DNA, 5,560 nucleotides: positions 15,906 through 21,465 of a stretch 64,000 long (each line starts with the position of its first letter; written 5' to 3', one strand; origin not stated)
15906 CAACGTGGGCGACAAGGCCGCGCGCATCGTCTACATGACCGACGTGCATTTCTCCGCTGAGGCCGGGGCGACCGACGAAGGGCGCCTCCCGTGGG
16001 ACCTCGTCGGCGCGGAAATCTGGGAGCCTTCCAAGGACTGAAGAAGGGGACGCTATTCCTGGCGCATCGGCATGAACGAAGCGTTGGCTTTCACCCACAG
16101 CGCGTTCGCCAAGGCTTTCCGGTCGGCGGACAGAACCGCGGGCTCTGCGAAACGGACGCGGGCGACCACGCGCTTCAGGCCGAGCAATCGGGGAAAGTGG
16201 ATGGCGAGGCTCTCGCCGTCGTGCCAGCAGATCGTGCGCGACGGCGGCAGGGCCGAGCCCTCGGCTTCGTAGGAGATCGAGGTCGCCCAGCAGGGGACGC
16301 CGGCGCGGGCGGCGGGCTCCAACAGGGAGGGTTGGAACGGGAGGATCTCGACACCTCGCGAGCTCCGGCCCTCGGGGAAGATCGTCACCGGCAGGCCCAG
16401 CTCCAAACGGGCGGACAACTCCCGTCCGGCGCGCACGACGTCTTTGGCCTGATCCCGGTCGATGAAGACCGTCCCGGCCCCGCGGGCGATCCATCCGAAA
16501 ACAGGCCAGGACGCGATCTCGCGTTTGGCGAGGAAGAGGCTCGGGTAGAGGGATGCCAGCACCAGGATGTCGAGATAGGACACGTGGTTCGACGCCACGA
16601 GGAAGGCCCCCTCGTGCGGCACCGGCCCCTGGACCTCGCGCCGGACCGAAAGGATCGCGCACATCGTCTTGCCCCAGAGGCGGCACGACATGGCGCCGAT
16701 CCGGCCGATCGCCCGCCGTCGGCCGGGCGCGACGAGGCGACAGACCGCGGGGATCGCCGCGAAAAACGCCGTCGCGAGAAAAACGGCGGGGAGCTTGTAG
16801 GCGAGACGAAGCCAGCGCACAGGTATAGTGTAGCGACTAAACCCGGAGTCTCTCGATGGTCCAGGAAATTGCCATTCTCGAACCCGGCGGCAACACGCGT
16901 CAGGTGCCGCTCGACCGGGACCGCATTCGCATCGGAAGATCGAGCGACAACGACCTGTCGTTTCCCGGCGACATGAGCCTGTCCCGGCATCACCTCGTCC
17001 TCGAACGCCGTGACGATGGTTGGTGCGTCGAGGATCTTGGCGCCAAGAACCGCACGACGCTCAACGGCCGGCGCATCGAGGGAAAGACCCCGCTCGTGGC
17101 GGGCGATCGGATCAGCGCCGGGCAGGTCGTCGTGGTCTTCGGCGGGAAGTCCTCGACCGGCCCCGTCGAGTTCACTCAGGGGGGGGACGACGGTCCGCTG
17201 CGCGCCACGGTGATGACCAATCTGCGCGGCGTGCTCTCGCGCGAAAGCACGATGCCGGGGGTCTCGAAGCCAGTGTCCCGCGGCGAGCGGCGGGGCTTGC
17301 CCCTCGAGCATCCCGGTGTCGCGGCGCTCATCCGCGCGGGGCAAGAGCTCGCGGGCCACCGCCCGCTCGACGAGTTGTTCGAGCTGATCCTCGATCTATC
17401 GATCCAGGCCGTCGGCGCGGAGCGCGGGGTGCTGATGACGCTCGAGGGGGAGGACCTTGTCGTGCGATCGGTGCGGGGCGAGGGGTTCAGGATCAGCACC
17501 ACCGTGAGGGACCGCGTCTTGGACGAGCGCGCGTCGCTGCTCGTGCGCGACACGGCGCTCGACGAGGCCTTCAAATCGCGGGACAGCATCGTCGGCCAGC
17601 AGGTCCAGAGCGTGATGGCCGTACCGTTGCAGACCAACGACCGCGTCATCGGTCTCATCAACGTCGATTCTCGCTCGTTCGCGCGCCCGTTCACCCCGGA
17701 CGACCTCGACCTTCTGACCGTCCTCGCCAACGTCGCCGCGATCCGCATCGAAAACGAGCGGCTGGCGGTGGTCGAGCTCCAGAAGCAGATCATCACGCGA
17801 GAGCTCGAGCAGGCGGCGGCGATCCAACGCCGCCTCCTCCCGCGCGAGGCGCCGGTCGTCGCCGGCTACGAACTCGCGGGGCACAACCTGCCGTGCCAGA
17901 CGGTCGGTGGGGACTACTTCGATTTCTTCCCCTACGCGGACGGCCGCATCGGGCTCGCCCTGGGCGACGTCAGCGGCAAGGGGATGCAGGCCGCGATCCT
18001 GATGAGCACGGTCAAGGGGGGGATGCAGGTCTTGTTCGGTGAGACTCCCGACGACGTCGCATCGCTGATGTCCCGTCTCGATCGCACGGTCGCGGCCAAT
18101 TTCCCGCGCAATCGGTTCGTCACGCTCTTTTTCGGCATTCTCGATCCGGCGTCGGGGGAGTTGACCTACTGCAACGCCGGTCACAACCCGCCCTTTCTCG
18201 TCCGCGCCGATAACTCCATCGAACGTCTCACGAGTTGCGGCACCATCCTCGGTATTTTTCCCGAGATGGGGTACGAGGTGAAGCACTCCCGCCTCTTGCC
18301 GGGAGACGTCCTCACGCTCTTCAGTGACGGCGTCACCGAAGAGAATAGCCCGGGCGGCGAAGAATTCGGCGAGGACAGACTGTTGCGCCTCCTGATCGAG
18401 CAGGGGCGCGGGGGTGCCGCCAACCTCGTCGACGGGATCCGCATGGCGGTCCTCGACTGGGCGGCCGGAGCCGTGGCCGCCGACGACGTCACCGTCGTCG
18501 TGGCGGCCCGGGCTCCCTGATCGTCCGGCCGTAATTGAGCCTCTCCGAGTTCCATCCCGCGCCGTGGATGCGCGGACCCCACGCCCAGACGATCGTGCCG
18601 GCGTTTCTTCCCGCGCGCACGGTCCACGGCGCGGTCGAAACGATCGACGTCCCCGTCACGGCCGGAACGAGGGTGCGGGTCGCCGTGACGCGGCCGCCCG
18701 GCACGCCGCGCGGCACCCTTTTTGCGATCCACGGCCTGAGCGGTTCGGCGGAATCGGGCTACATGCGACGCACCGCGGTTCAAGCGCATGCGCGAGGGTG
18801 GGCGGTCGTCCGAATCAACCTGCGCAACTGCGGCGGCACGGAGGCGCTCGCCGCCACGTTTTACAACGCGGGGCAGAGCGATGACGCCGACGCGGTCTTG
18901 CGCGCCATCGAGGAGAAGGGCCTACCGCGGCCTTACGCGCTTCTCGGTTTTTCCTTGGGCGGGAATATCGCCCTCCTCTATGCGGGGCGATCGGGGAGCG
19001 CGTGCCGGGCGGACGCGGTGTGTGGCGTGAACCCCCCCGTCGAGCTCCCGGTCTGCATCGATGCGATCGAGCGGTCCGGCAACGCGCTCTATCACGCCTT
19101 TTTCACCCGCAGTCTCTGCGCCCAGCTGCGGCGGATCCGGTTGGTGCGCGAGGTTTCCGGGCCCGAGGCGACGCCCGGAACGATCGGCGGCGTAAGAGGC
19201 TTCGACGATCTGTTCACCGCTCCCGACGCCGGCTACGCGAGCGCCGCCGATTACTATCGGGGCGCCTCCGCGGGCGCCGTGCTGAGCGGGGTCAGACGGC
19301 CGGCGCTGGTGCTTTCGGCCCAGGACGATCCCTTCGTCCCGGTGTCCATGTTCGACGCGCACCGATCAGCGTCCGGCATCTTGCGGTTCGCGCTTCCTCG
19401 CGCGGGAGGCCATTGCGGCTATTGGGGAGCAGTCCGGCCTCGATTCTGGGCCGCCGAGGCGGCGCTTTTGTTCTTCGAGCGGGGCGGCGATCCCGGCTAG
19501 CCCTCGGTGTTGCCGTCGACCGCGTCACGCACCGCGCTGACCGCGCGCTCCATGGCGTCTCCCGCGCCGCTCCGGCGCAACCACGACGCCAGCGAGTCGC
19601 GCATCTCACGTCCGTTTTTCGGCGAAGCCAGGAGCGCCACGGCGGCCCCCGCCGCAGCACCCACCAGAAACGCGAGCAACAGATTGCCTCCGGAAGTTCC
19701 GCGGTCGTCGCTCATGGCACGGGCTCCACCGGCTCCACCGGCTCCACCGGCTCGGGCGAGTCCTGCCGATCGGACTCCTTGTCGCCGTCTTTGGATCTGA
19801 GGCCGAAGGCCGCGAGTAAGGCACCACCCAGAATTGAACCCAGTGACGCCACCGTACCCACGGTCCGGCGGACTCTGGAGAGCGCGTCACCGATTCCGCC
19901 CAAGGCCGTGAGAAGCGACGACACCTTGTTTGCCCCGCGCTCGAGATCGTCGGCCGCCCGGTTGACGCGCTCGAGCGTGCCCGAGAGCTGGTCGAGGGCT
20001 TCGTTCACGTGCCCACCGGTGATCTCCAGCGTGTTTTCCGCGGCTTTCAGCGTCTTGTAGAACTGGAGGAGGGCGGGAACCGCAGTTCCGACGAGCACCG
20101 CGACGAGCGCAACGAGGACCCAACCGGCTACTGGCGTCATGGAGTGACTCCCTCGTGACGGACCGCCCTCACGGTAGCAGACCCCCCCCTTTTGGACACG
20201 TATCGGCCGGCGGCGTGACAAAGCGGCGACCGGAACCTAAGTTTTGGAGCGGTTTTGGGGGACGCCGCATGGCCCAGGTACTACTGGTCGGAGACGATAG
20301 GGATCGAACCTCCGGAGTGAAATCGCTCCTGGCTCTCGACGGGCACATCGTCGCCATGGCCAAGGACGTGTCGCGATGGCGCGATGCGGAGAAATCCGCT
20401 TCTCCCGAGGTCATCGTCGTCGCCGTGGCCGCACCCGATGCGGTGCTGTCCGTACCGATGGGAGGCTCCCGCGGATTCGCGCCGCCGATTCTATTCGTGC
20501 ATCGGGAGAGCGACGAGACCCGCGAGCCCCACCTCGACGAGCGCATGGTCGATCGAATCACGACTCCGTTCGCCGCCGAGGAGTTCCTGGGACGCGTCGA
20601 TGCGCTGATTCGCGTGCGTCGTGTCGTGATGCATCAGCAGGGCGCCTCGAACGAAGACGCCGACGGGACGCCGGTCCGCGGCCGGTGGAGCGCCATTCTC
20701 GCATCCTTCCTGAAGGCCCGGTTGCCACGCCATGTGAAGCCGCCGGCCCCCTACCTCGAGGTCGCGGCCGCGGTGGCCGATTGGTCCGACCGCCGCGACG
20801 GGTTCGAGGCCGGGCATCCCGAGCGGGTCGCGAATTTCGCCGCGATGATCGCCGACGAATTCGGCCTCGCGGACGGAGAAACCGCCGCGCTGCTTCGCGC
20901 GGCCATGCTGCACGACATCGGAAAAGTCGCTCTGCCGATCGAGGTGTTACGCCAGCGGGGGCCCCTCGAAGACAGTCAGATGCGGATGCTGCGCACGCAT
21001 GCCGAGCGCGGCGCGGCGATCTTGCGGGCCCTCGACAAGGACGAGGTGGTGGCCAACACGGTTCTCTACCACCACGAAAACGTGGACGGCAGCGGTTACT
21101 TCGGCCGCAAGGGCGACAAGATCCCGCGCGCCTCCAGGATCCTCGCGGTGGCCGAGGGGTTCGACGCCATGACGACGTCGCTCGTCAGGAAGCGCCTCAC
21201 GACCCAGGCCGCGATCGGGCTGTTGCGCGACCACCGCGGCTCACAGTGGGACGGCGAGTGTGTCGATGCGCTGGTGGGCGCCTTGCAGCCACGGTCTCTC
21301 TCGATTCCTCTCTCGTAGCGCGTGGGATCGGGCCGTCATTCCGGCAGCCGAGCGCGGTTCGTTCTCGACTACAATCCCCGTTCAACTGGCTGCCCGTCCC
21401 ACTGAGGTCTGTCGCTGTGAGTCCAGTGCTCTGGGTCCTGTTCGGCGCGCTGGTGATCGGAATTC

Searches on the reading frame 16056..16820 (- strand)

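Call 60: search_protein_families(library=pfam, proteins=[window:16056-16820:-], max_evalue=0.00001)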
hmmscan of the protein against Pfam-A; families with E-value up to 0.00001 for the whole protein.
window:16056-16820:- (255 aa): 1 family
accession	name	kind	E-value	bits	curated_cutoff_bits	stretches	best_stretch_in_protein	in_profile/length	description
PF01553.26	Acyltransferase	-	9.6e-23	80.9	23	1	63-178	4-127/132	Acyltransferase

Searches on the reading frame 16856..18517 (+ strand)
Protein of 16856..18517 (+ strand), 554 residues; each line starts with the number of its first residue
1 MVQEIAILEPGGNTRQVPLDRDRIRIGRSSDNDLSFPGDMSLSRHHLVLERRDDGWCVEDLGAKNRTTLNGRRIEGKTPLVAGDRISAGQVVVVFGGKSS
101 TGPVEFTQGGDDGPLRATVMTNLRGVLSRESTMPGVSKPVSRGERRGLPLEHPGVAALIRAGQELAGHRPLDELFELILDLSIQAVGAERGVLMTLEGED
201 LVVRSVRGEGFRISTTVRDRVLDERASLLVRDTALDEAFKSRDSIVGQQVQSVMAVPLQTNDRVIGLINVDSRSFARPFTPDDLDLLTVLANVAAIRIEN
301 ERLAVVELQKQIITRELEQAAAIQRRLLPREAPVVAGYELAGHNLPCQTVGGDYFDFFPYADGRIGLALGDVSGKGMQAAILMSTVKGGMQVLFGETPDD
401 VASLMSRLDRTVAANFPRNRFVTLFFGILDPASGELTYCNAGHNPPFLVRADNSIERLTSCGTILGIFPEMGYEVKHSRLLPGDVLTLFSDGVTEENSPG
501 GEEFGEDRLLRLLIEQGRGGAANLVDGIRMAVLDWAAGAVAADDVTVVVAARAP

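Call 16: search_protein_families(library=pfam, proteins=[window:16856-18517:+], max_evalue=0.00001)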
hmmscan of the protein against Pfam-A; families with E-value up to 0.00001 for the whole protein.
window:16856-18517:+ (554 aa): 6 families
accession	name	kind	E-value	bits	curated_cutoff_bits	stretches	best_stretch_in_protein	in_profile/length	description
PF07228.17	SpoIIE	-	2e-49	168.6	25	1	362-551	2-190/192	Stage II sporulation protein E (SpoIIE)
PF00498.31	FHA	-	3.8e-17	62.9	20.7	1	24-88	1-66/67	FHA domain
PF01590.32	GAF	-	1.6e-16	61.5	22.4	1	171-298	2-133/133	GAF domain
PF16697.10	Yop-YscD_cpl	-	1.2e-15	58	33.2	1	15-96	10-91/94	Inner membrane component of T3SS, cytoplasmic domain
PF13492.12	GAF_3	-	4.3e-15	56.7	27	1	171-300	2-129/129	GAF domain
PF13185.12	GAF_2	-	3e-12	47.4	28.6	1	169-299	2-136/136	GAF domain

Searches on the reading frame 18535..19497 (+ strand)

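Call 17: search_protein_families(library=pfam, proteins=[window:18535-19497:+], max_evalue=0.00001)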
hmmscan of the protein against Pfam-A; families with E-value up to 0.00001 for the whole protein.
window:18535-19497:+ (321 aa): 3 families
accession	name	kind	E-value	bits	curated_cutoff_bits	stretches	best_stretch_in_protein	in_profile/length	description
PF00561.26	Abhydrolase_1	-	1.5e-16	61.2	25.8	1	62-294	3-239/245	alpha/beta hydrolase fold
PF12697.13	Abhydrolase_6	-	1.6e-09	39.2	26.3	1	65-296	4-207/217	Alpha/beta hydrolase family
PF12146.15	Hydrolase_4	-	1.7e-08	34.5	27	1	57-172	2-114/239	Serine aminopeptidase, S33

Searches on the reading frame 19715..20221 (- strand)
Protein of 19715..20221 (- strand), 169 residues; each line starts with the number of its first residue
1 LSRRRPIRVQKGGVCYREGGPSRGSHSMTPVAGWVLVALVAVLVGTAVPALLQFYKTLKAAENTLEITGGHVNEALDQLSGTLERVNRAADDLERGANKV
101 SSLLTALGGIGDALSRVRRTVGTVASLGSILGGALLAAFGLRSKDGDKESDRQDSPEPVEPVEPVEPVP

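Call 60: search_protein_families(library=pfam, proteins=[window:19715-20221:-], max_evalue=0.00001)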
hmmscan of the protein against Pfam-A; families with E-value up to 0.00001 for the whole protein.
window:19715-20221:- (169 aa): 1 family
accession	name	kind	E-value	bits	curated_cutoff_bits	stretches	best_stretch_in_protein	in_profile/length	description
PF06103.16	DUF948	-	2.8e-11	43.9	37.2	1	40-117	10-87/89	Bacterial protein of unknown function (DUF948)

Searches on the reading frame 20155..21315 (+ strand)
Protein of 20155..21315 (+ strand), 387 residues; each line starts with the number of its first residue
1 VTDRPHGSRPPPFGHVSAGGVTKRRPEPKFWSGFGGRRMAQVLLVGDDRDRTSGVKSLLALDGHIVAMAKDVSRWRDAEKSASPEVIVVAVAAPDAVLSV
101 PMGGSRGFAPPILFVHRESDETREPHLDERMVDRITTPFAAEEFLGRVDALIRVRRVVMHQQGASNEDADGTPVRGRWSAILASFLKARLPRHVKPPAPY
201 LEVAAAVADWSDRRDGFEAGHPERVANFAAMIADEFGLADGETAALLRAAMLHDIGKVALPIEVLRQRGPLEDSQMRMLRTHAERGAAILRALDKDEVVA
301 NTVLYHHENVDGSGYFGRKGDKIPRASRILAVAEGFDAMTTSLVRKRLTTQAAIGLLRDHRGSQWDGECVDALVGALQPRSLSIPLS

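Call 17: search_protein_families(library=pfam, proteins=[window:20155-21315:+], max_evalue=0.00001)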
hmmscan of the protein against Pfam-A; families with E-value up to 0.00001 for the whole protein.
window:20155-21315:+ (387 aa): 2 families
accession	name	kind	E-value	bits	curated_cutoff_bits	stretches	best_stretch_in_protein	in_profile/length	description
PF13487.12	HD_5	-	5e-32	111.4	27.2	1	216-368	12-169/170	HD domain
PF01966.28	HD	-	1.4e-17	64.5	22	1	220-339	3-116/116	HD domain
